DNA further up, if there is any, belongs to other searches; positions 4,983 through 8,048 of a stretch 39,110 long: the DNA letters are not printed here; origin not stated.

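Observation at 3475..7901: Atypical two-gene biotin-dependent carboxylase: divergent carboxyltransferase coupled to a 922-aa BC-linker-BCCP protein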

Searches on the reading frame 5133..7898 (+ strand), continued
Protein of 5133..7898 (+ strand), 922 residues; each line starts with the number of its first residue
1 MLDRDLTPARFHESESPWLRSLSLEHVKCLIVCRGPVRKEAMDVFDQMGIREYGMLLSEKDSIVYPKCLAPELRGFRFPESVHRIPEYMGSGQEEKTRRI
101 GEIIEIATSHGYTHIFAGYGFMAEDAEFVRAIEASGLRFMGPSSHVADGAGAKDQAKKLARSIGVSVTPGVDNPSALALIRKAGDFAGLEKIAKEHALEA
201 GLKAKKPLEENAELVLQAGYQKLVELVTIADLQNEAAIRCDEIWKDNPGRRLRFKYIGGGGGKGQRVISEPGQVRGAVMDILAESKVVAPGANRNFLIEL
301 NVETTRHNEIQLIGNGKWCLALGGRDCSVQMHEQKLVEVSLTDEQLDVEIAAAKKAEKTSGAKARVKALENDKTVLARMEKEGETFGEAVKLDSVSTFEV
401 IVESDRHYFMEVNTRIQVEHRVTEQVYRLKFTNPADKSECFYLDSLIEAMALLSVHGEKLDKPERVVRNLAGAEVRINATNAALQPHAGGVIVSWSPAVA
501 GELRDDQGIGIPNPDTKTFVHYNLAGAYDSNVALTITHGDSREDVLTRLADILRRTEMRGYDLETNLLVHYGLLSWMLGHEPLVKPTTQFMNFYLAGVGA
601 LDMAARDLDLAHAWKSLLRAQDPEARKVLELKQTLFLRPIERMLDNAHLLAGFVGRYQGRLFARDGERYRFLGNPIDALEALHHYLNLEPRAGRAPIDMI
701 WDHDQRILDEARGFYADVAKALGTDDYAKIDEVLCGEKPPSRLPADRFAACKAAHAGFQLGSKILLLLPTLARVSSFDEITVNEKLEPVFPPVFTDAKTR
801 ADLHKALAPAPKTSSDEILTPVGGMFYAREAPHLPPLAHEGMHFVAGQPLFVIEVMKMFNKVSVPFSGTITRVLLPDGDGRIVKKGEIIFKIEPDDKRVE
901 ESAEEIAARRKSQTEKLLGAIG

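Call 7: search_solved_structures(query=window:5133-7898:+, max_evalue=0.001, show_alignments=1)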
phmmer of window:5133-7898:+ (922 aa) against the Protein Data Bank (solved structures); distinct sequences matched with E-value up to 0.001: 82 (the best 60 are shown).
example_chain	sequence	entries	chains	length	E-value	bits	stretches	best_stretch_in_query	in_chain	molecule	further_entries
8hz4_A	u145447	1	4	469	2.6e-34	121.7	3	98-185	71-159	Biotin carboxylase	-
5h80_A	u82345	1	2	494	1.4e-27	99.5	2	103-177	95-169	Carboxylase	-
7wta_A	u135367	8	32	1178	3.3e-27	98.2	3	98-182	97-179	Pyruvate carboxylase, mitochondrial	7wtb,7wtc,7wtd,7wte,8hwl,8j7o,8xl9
4mv1_A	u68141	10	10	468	8.3e-27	96.9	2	100-176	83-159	Biotin carboxylase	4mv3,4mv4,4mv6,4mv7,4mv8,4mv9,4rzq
2c00_A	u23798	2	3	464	1.6e-26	96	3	99-175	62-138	BIOTIN CARBOXYLASE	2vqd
4hnt_A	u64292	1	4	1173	2.5e-26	95.3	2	246-340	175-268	Pyruvate carboxylase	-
8gk8_C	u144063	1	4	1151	6e-26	94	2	246-340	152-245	Pyruvate carboxylase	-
3ho8_A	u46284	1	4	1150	6.5e-26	93.9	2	246-340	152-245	Pyruvate carboxylase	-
3hb9_A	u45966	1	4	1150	6.5e-26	93.9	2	246-340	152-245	Pyruvate carboxylase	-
3hbl_A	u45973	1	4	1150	6.5e-26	93.9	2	246-340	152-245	Pyruvate carboxylase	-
3u9s_A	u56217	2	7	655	6.9e-26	93.8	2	99-174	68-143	Methylcrotonyl-CoA carboxylase, alpha-subunit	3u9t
4hnv_A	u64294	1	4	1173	7.1e-26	93.8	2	246-340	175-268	Pyruvate carboxylase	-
3bg5_A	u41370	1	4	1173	7.1e-26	93.8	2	247-340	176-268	Pyruvate carboxylase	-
4hnu_A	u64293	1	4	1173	1.2e-25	93.1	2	246-431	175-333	Pyruvate carboxylase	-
4qsl_H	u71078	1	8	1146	2.2e-25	92.2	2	99-176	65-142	Pyruvate carboxylase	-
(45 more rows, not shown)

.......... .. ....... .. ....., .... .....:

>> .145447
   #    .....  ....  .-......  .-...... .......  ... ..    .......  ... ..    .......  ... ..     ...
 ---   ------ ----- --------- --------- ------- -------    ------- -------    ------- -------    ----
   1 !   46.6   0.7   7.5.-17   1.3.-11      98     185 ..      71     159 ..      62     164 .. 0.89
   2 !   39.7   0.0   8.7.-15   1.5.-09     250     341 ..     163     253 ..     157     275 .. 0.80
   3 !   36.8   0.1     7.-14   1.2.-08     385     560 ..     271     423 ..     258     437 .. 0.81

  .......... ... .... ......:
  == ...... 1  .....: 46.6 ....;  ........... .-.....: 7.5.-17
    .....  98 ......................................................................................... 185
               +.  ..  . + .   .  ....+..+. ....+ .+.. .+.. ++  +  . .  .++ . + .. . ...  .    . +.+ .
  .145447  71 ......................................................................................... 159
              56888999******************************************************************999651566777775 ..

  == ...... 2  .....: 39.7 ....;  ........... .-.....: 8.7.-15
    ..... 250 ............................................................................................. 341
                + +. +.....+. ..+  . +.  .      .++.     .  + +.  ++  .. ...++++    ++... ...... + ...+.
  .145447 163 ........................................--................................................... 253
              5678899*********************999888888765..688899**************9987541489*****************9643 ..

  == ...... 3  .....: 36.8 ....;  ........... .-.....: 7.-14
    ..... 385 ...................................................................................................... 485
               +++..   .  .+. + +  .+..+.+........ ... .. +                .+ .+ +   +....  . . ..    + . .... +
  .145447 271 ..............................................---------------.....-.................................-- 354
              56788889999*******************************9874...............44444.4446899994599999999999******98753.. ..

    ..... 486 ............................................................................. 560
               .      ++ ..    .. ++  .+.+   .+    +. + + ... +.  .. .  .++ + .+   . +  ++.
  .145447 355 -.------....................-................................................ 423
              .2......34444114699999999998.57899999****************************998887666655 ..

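Call 10: list_cluster_members(proteins=[P0101, P0063, P0009, window:5133-7898:+])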
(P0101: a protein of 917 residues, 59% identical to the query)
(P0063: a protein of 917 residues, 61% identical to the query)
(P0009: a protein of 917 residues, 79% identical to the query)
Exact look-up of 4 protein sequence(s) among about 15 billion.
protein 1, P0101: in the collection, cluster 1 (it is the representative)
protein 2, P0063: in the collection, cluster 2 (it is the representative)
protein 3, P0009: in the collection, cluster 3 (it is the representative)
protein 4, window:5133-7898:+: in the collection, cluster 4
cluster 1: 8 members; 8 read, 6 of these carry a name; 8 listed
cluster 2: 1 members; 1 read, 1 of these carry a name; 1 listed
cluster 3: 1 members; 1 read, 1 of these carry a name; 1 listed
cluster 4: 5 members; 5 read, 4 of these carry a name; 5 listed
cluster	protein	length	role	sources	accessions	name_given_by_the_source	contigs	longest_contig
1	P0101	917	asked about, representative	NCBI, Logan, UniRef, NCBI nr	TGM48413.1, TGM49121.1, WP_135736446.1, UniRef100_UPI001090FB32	biotin carboxylase [Leptospira biflexa] | ATP-binding protein n=1 Tax=Leptospira biflexa TaxID=172 RepID=UPI001090FB32 | biotin/lipoyl-containing protein [Leptospira biflexa]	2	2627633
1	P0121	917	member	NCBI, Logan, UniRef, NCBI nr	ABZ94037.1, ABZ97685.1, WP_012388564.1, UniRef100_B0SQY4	Biotin carboxylase subunit of acetyl CoA carboxylase [Leptospira biflexa serovar Patoc ... | Biotin carboxylase (A subunit of acetyl-CoA carboxylase ACC) n=1 Tax=Leptospira biflexa ... | biotin/lipoyl-containing protein [Leptospira biflexa]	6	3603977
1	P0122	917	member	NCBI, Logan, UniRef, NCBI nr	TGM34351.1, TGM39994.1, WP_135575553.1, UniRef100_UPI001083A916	biotin/lipoyl-containing protein [Leptospira biflexa] | ATP-binding protein n=1 Tax=Leptospira biflexa TaxID=172 RepID=UPI001083A916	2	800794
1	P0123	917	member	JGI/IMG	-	acetyl/propionyl-CoA carboxylase alpha subunit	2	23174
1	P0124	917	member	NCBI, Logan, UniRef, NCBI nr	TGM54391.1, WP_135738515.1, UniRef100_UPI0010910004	biotin carboxylase [Leptospira biflexa] | ATP-binding protein n=1 Tax=Leptospira biflexa TaxID=172 RepID=UPI0010910004 | biotin/lipoyl-containing protein [Leptospira biflexa]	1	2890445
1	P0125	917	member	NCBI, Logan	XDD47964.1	biotin/lipoyl-containing protein [Leptospira sp. WS39.C2]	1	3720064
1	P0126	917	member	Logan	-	-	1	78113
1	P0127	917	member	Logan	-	-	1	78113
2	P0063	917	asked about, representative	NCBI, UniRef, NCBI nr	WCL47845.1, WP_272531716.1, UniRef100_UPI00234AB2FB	ATP-binding protein [Leptospira sp. GIMC2001] | ATP-binding protein n=1 Tax=Leptospira sp. GIMC2001 TaxID=1513297 RepID=UPI00234AB2FB | biotin/lipoyl-containing protein [Leptospira sp. GIMC2001]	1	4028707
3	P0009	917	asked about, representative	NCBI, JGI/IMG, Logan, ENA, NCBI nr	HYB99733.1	MAG TPA: biotin/lipoyl-containing protein [Candidatus Limnocylindrales bacterium] | biotin/lipoyl-containing protein [Candidatus Limnocylindrales bacterium]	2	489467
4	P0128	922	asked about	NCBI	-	-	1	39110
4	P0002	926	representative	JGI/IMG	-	acetyl/propionyl-CoA carboxylase alpha subunit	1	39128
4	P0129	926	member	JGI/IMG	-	acetyl/propionyl-CoA carboxylase alpha subunit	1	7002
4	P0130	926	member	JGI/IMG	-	acetyl/propionyl-CoA carboxylase alpha subunit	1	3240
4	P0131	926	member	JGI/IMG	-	acetyl/propionyl-CoA carboxylase alpha subunit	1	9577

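Call 13: find_encoding_contigs(protein=window:5133-7898:+, flank=10000, max_places=3)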
Protein window:5133-7898:+ (922 aa): no gene with exactly this product is on record in the collection.
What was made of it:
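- Tried and rejected: It found nothing for the window protein (call 13), so I used relatives instead.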

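Call 14: find_encoding_contigs(protein=P0101, flank=8000, max_places=2)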
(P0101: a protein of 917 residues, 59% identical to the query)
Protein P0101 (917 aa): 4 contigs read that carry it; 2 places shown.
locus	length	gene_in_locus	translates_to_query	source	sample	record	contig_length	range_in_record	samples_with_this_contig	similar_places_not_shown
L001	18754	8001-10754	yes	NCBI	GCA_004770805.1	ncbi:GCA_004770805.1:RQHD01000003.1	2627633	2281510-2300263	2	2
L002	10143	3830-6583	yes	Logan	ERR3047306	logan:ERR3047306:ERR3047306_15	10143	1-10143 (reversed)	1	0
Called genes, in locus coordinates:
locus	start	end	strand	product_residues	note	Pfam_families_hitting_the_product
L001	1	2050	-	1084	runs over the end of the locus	PF00873:ACR_tran, PF02355:SecD_SecF_C (weak)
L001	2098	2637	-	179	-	PF01327:Pep_deformylase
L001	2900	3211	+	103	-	-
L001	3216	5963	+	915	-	PF01590:GAF, PF13185:GAF_2, PF13492:GAF_3 (weak), PF07228:SpoIIE, PF13581:HATPase_c_2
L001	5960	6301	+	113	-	PF01740:STAS, PF13466:STAS_2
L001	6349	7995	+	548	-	PF01039:Carboxyl_trans, PF03255:ACCA (faint)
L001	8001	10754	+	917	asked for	PF00289:Biotin_carb_N, PF02786:CPSase_L_D2, PF00364:Biotin_lipoyl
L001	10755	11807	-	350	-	PF00072:Response_reg, PF01339:CheB_methylest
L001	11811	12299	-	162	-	PF03975:CheD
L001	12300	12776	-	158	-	PF01584:CheW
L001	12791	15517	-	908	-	PF08448:PAS_4, PF00989:PAS (weak), PF08447:PAS_3, PF13426:PAS_9, PF08447:PAS_3, PF08448:PAS_4, PF13426:PAS_9 (weak), PF00015:MCPsignal, +1 more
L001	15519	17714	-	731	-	PF01627:Hpt, PF02895:H-kinase_dim, PF02518:HATPase_c, PF01584:CheW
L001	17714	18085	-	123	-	PF13466:STAS_2, PF01740:STAS (weak)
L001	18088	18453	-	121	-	PF00072:Response_reg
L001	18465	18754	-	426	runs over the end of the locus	PF00072:Response_reg, PF02518:HATPase_c (faint)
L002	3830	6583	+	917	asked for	PF00289:Biotin_carb_N, PF02786:CPSase_L_D2, PF00364:Biotin_lipoyl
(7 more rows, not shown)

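Call 30: find_encoding_contigs(protein=P0001, flank=10000, max_places=1)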
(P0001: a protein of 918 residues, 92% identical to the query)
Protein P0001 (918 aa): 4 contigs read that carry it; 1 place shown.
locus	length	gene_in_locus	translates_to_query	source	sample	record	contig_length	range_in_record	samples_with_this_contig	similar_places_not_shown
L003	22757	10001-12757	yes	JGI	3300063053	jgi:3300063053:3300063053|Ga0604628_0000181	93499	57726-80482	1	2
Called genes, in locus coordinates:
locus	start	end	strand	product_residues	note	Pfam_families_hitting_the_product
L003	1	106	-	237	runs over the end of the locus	PF10502:Peptidase_S26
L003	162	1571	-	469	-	PF00089:Trypsin, PF13365:Trypsin_2, PF00595:PDZ (faint), PF13180:PDZ_2, PF17820:PDZ_6 (weak)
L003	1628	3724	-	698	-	PF17876:CSD2 (weak), PF00773:RNB, PF00575:S1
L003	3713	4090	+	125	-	-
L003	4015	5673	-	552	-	PF01642:MM_CoA_mutase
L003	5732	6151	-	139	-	PF25917:BSH_RND (faint), PF25919:BSH_CusB (faint), PF25973:BSH_CzcB (faint), PF00364:Biotin_lipoyl, PF25997:BSH_YhbJ (weak)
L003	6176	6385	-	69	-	-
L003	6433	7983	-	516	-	PF01039:Carboxyl_trans, PF03255:ACCA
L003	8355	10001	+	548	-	PF01039:Carboxyl_trans, PF03255:ACCA (faint)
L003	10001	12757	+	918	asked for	PF00289:Biotin_carb_N, PF02786:CPSase_L_D2, PF00364:Biotin_lipoyl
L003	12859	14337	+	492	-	-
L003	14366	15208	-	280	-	PF00296:Bac_luciferase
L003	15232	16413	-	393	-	PF22825:HpiC1-like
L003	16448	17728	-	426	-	PF09752:ABHD18 (faint), PF00561:Abhydrolase_1 (faint)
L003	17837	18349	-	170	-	PF02643:DUF192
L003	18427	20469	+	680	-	PF12838:Fer4_7 (faint), PF12797:Fer4_2 (faint), PF13183:Fer4_8, PF13187:Fer4_9, PF13237:Fer4_10, PF02754:CCG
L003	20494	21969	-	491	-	PF01073:3Beta_HSD (faint), PF01370:Epimerase, PF05368:NmrA, PF13460:NAD_binding_10, PF11066:DUF2867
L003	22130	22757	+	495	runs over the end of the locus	PF01565:FAD_binding_4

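Call 31: find_encoding_contigs(protein=P0009, flank=10000, max_places=1)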
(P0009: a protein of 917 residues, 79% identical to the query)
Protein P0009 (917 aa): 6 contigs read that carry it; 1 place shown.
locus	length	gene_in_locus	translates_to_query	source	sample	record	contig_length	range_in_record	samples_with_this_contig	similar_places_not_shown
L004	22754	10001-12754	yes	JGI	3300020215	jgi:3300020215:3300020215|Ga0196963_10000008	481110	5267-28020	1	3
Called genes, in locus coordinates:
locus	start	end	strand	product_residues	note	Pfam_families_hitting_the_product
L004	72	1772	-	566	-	PF00145:DNA_methylase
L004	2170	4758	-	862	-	PF00070:Pyr_redox (faint), PF07992:Pyr_redox_2 (faint)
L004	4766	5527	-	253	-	PF13489:Methyltransf_23 (faint), PF13847:Methyltransf_31, PF08241:Methyltransf_11 (faint), PF08242:Methyltransf_12, PF13649:Methyltransf_25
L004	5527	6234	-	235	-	PF02463:SMC_N (faint), PF00005:ABC_tran, PF13304:AAA_21 (faint)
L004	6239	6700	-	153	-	PF00528:BPD_transp_1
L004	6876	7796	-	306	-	PF00497:SBP_bac_3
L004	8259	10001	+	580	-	PF01039:Carboxyl_trans, PF03255:ACCA (faint)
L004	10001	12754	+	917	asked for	PF00289:Biotin_carb_N, PF02786:CPSase_L_D2, PF02785:Biotin_carb_C (weak), PF00364:Biotin_lipoyl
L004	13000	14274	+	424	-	PF04851:ResIII (faint), PF00270:DEAD, PF00271:Helicase_C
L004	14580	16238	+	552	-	PF01642:MM_CoA_mutase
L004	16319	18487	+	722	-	PF17876:CSD2, PF00773:RNB, PF00575:S1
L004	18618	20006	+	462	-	PF00089:Trypsin, PF13365:Trypsin_2, PF00595:PDZ, PF13180:PDZ_2, PF17820:PDZ_6, PF00595:PDZ, PF13180:PDZ_2, PF17820:PDZ_6, +1 more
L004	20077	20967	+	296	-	PF04116:FA_hydroxylase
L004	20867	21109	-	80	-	-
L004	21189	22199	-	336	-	PF21948:LplA-B_cat (weak)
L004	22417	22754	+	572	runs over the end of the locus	PF01343:Peptidase_S49, PF25145:NfeD1b_N (weak), PF01343:Peptidase_S49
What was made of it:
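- The 79%-identical relative L004 lacks the canonical CT and BCCP next to the pair (call 31).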

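Call 32: find_encoding_contigs(protein=P0035, flank=10000, max_places=1)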
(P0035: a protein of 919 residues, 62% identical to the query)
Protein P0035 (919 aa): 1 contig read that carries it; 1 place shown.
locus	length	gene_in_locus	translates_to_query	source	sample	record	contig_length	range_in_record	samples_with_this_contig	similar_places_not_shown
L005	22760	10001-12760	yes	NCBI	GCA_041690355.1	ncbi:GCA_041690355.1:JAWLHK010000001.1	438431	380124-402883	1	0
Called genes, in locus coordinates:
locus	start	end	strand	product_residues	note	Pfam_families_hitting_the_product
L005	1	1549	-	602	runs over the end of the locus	PF00501:AMP-binding, PF23562:AMP-binding_C_3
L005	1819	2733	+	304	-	PF01112:Asparaginase_2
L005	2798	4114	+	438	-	PF09920:DUF2150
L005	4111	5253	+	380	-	PF00144:Beta-lactamase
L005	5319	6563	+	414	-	PF13579:Glyco_trans_4_4, PF13439:Glyco_transf_4, PF13692:Glyco_trans_1_4 (faint)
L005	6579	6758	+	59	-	-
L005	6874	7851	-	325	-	-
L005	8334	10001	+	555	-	PF01039:Carboxyl_trans, PF03255:ACCA (weak)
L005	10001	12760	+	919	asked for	PF00289:Biotin_carb_N, PF02786:CPSase_L_D2, PF02785:Biotin_carb_C (weak), PF00364:Biotin_lipoyl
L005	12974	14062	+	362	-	PF13483:Lactamase_B_3, PF12706:Lactamase_B_2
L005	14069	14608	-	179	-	-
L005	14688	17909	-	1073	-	PF01590:GAF (weak), PF13185:GAF_2, PF00989:PAS, PF13426:PAS_9, PF08447:PAS_3, PF00989:PAS, PF00512:HisKA, PF02518:HATPase_c, +4 more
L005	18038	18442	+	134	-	-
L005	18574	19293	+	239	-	-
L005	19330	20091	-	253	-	PF01061:ABC2_membrane, PF12698:ABC2_membrane_3 (weak)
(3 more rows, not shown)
